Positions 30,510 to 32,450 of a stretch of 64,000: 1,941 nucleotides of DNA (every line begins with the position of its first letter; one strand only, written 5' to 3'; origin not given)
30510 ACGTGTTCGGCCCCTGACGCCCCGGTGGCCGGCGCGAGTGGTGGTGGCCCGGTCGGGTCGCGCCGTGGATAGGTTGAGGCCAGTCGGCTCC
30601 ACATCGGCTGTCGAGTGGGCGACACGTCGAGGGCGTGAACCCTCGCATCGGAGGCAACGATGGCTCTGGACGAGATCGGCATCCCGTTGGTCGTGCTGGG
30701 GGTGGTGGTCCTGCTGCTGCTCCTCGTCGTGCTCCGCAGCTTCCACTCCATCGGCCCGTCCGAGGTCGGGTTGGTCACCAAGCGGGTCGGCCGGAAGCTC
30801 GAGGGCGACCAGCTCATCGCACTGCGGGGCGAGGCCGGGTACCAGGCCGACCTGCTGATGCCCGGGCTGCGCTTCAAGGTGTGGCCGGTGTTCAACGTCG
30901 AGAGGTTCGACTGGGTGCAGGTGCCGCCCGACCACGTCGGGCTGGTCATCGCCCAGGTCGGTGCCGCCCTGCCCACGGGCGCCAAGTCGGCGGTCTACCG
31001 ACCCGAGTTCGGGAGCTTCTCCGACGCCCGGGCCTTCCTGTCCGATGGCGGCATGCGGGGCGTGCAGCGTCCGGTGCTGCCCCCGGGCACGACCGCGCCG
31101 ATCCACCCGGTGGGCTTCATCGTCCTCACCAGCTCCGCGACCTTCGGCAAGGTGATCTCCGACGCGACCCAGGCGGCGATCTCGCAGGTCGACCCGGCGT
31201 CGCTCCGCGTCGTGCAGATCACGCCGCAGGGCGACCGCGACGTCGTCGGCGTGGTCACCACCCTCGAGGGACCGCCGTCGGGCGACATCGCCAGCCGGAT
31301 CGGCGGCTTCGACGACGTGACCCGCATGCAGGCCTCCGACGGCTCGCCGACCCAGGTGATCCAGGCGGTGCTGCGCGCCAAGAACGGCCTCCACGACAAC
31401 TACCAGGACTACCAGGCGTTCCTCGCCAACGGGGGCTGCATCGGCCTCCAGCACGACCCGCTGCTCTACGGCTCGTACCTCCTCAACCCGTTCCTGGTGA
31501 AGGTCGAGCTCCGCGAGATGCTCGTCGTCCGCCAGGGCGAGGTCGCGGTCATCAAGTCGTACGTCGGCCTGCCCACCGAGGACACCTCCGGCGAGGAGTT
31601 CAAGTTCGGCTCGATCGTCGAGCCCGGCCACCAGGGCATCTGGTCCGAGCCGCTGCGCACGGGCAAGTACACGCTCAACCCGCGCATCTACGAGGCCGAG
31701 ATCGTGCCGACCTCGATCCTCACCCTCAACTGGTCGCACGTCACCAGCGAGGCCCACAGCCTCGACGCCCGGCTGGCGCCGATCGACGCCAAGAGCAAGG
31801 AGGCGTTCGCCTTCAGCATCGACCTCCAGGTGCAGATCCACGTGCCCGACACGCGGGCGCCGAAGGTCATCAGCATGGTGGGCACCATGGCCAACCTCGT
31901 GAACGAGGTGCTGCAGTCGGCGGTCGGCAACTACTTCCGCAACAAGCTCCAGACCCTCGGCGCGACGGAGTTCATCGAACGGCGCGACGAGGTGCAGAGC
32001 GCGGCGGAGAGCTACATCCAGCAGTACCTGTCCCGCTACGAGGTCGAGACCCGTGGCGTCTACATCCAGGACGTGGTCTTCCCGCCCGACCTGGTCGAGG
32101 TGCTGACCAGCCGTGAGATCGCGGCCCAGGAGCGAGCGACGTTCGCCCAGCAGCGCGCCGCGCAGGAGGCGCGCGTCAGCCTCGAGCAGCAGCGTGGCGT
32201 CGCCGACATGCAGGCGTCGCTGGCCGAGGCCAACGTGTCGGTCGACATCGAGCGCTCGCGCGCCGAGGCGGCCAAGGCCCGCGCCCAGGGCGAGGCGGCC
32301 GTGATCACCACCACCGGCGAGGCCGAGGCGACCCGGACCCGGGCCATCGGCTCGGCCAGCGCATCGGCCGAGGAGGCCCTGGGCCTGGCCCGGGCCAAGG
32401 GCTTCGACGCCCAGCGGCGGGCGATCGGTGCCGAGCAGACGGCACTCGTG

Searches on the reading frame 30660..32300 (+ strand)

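Call 74: search_protein_families(library=pfam, max_evalue=0.001, proteins=[window:30660-32300:+])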
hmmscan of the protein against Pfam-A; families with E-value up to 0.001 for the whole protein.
window:30660-32300:+ (547 aa): 1 family
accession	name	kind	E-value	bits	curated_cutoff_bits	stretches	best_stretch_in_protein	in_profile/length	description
PF01145.31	Band_7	-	8.7e-19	68.7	23.6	1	289-503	2-175/176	SPFH domain / Band 7 family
